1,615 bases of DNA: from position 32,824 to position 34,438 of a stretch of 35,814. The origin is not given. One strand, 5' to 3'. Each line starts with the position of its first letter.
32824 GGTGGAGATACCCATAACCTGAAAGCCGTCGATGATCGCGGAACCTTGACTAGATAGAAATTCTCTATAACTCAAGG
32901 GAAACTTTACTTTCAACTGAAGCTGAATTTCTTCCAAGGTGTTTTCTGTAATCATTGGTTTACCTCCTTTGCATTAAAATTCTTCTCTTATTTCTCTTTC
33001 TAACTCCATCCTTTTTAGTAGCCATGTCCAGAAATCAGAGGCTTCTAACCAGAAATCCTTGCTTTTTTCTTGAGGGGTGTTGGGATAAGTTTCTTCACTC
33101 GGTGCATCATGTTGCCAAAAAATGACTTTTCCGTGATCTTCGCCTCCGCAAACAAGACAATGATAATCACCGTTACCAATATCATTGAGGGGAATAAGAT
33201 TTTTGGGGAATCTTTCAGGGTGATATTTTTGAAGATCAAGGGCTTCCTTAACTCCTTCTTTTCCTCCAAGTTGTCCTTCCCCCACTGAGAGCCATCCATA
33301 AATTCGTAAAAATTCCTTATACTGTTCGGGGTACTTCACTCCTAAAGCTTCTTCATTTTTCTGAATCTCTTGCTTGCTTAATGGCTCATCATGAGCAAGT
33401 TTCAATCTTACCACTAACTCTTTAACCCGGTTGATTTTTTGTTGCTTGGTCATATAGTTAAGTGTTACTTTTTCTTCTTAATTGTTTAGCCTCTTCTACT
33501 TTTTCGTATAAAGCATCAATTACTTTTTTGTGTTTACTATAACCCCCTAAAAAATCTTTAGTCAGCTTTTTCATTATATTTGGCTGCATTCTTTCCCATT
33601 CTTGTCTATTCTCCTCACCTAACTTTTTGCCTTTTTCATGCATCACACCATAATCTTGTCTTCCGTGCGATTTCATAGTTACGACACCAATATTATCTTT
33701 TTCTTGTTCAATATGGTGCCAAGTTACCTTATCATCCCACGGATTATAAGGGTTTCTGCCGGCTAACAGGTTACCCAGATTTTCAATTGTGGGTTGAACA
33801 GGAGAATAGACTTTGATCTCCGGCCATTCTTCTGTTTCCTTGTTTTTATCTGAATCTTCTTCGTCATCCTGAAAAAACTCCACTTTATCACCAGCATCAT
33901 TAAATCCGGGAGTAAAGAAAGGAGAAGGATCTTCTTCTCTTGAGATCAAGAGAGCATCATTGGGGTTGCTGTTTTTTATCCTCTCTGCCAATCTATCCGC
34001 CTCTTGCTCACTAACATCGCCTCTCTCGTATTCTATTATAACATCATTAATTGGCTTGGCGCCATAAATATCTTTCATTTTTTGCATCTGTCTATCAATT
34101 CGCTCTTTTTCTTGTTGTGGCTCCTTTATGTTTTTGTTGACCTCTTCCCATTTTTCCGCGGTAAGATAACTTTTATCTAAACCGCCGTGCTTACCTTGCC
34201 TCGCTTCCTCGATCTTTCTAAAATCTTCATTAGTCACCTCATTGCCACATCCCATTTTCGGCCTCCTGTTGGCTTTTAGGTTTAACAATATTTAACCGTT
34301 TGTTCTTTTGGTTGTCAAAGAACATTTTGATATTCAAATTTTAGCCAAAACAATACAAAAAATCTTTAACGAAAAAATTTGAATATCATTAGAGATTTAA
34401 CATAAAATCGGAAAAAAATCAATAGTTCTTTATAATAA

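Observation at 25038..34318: Five-gene operon joining a WHH nuclease toxin/SUKH immunity pair to a SUKH-fused giant protein, a Zn-ribbon/DEAH/S1 helicase and a DHH-like phosphoesterase: candidate undescribed conflict/defence system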

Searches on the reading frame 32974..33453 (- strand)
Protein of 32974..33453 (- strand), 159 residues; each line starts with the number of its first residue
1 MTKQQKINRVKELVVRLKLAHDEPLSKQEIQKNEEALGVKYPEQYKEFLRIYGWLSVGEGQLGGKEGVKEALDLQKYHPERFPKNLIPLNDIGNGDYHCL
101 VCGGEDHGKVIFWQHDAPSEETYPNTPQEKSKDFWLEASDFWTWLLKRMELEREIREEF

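Call 5: search_protein_families(library=pfam, proteins=[window:32974-33453:-], max_evalue=0.1)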
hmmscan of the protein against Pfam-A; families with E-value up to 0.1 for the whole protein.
window:32974-33453:- (159 aa): 4 families
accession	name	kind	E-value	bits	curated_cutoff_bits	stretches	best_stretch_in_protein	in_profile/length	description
PF09346.15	SMI1_KNR4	-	3.6e-16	60.3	25.4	1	24-122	1-115/125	SMI1 / KNR4 family (SUKH-1)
PF14567.11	SUKH_5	-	9e-15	55.1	27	1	21-125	18-132/142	SMI1-KNR4 cell-wall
PF14568.11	SUKH_6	-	3.4e-12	47.4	27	1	28-125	2-113/119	SMI1-KNR4 cell-wall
PF25111.1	AtTam9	-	0.082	13.6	27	0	35-57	44-66/78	AtTam9 family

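Call 6: search_protein_families(library=padloc, proteins=[window:32974-33453:-], max_evalue=0.1)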
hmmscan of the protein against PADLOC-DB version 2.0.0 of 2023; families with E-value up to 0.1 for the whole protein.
window:32974-33453:- (159 aa): 1 family
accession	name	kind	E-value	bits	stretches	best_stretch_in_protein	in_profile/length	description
PDLC04629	PDC-M40A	-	2.8e-05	22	1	23-52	25-54/169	-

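Call 7: search_protein_families(library=ncbifam, proteins=[window:32974-33453:-], max_evalue=0.01)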
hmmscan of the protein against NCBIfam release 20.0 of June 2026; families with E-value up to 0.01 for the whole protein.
window:32974-33453:- (159 aa): 0 families

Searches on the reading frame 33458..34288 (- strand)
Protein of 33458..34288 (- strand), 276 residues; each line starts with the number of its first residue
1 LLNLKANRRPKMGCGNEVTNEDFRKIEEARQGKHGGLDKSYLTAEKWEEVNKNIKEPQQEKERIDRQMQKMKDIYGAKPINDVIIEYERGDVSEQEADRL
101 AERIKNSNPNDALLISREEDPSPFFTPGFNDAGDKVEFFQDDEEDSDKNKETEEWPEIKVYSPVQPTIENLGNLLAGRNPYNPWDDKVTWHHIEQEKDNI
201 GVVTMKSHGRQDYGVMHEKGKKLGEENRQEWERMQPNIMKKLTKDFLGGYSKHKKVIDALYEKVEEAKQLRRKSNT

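Call 5: search_protein_families(library=pfam, proteins=[window:33458-34288:-], max_evalue=0.1)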
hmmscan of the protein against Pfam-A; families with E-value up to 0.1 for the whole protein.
window:33458-34288:- (276 aa): 1 family
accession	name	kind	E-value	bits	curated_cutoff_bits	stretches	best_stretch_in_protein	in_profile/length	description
PF14411.12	LHH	-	0.011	16.3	23.3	1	170-234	2-65/76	A nuclease of the HNH/ENDO VII superfamily with conserved LHH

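Call 6: search_protein_families(library=padloc, proteins=[window:33458-34288:-], max_evalue=0.1)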
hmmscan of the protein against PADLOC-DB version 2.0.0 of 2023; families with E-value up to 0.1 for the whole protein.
window:33458-34288:- (276 aa): 0 families

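Call 7: search_protein_families(library=ncbifam, proteins=[window:33458-34288:-], max_evalue=0.01)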
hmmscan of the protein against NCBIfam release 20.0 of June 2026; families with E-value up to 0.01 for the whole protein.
window:33458-34288:- (276 aa): 0 families

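Call 39: find_homologous_proteins(query=window:33461-34255:-)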
Query seq(265 aa) (265 aa): 9 proteins with E <= 0.001 among 515 candidates.
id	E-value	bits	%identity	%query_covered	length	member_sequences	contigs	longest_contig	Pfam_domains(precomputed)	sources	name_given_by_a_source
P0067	1.8e-174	596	100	100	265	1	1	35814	-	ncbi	-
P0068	1.6e-140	485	83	97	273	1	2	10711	-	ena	-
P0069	9.0e-138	476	79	100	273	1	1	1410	-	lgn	-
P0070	4.3e-128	444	76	97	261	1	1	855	-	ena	-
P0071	8.5e-104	365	68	98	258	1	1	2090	-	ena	-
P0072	2.1e-99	350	62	96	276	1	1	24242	-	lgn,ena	-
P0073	7.1e-78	280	54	98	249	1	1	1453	-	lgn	-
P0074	5.2e-6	44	49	24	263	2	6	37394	-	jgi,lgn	jgi:hypothetical protein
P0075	2.6e-4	39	62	19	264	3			-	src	-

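Call 55: find_encoding_contigs(protein=P0074, flank=10000, max_places=3)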
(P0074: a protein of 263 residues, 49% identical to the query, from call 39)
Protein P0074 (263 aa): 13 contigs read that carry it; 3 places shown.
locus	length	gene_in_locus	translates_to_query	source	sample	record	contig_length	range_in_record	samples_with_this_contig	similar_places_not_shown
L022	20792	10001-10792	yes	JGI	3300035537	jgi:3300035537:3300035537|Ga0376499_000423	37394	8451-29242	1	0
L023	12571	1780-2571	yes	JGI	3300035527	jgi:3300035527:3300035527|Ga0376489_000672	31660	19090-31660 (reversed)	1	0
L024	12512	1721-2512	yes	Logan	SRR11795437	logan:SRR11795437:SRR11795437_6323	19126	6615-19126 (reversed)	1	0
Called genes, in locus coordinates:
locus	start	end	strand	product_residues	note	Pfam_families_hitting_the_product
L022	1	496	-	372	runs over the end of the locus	PF00089:Trypsin, PF13365:Trypsin_2, PF13180:PDZ_2, PF17820:PDZ_6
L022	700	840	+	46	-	-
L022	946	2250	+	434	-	PF00275:EPSP_synthase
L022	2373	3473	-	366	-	PF00226:DnaJ, PF01556:DnaJ_C, PF00684:DnaJ_CXXCXGXG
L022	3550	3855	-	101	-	PF11950:DUF3467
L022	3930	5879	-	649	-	PF00012:HSP70, PF06723:MreB_Mbl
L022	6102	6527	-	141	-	PF00011:HSP20, PF17886:ArsA_HSP20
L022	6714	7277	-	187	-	PF01025:GrpE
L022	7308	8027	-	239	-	PF01628:HrcA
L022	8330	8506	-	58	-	PF12797:Fer4_2 (weak), PF12837:Fer4_6 (weak), PF12838:Fer4_7 (faint), PF25160:LdpA_Fe-S-bd (faint), PF00037:Fer4 (weak), PF13459:Fer4_15, PF14697:Fer4_21 (weak), PF13370:Fer4_13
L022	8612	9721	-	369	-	PF04389:Peptidase_M28 (weak), PF01546:Peptidase_M20, PF07687:M20_dimer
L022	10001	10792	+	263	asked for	-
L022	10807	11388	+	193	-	PF14567:SUKH_5, PF09346:SMI1_KNR4, PF14568:SUKH_6 (weak)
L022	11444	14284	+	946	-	PF14567:SUKH_5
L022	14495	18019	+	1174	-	PF00270:DEAD (weak), PF00271:Helicase_C (weak)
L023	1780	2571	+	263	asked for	-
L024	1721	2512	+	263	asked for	-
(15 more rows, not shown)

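Call 76: search_protein_families(library=pfam, alignment_id=A4, max_evalue=1)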
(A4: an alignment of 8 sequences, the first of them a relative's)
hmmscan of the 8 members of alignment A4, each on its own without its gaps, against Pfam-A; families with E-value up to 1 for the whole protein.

A. member 1, P0067 (265 aa): 1 family
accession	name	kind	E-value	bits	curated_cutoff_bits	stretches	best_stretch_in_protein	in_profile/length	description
PF14411.12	LHH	-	0.01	16.4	23.3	1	159-223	2-65/76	A nuclease of the HNH/ENDO VII superfamily with conserved LHH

B. families by the number of members that match (of 8 scanned): 12 families
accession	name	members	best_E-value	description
PF14411.12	LHH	7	0.0011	A nuclease of the HNH/ENDO VII superfamily with conserved LHH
PF17280.7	DUF5345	3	0.56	Family of unknown function (DUF5345)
PF03610.21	EIIA-man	2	0.17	PTS system fructose IIA component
PF01988.24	VIT1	2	0.24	VIT family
PF14414.12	WHH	1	0.003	A nuclease of the HNH/ENDO VII superfamily with conserved WHH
PF00921.22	Lipoprotein_2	1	0.064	Borrelia lipoprotein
PF00884.28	Sulfatase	1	0.096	Sulfatase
PF14407.11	Frankia_peptide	1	0.12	Ribosomally synthesized peptide prototyped by Frankia Franean1_4349.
PF02403.27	Seryl_tRNA_N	1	0.22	Seryl-tRNA synthetase N-terminal domain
PF24627.1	PUMA_CC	1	0.3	PUMA coiled-coil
PF07564.17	DUF1542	1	0.31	Domain of Unknown Function (DUF1542)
PF20069.4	DUF6465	1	0.73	Family of unknown function (DUF6465)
